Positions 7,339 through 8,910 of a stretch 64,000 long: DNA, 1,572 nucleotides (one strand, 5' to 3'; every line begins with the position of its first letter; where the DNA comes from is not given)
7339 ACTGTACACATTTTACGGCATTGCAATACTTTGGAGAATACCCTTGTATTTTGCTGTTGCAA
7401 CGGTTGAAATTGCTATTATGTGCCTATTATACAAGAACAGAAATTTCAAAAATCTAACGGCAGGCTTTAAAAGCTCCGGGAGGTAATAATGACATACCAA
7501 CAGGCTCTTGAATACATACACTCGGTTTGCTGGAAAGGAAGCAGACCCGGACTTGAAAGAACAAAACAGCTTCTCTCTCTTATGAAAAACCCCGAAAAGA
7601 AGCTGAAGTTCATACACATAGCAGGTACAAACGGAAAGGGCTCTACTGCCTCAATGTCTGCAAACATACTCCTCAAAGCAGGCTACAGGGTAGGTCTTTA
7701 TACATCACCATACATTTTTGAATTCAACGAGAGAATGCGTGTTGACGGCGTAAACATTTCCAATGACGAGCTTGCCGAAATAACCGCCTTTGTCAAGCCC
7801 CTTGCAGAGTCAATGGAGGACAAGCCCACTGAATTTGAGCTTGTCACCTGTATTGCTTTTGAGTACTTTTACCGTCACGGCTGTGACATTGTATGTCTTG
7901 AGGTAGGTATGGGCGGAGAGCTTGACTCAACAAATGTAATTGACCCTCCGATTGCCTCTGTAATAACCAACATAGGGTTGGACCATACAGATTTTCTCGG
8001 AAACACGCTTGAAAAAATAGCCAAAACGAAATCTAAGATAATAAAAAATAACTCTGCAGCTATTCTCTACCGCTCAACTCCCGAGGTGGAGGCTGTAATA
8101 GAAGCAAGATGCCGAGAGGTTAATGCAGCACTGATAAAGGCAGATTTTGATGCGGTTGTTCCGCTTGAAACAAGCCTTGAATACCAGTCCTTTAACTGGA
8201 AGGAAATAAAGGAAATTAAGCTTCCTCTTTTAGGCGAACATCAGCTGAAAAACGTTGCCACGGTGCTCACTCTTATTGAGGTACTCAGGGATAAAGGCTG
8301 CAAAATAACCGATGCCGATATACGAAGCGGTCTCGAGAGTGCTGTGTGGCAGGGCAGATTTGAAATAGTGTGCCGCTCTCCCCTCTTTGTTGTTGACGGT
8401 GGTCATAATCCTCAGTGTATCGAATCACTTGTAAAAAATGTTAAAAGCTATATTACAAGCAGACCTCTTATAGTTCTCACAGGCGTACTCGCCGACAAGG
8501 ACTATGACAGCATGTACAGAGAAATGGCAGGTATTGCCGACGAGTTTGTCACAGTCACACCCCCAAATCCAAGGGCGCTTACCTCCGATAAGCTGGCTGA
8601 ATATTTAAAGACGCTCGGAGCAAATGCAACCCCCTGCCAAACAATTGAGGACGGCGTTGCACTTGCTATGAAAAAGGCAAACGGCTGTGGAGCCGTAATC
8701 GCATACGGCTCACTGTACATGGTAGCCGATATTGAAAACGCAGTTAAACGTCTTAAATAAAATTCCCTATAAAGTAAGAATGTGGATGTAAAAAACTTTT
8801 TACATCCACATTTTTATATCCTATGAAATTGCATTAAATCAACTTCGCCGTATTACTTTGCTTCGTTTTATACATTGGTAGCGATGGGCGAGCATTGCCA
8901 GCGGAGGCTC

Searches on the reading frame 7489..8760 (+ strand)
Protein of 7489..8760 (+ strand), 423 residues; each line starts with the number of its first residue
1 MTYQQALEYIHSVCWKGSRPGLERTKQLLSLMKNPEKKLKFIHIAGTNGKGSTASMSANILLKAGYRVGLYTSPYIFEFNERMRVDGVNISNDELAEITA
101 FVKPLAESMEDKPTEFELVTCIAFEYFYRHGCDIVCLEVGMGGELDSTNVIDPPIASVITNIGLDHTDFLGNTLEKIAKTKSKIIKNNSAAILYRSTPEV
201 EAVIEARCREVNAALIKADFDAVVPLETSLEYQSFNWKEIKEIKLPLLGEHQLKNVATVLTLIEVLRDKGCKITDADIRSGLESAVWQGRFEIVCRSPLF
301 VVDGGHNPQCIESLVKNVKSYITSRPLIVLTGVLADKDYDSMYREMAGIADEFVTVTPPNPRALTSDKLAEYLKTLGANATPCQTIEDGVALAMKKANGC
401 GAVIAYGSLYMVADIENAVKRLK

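Call 14: find_encoding_contigs(protein=window:7489-8760:+, flank=3000, max_places=6)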
Protein window:7489-8760:+ (423 aa): 1 contig read that carries it; 1 place shown.
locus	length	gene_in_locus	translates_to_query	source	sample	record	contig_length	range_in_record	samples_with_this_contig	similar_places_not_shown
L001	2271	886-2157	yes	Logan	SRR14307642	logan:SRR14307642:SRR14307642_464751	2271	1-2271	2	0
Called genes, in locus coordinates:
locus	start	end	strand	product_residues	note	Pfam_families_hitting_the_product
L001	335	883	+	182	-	PF07155:ECF-ribofla_trS, PF12822:ECF_trnsprt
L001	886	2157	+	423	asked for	PF08245:Mur_ligase_M, PF02875:Mur_ligase_C, PF27239:FOL3_C (weak)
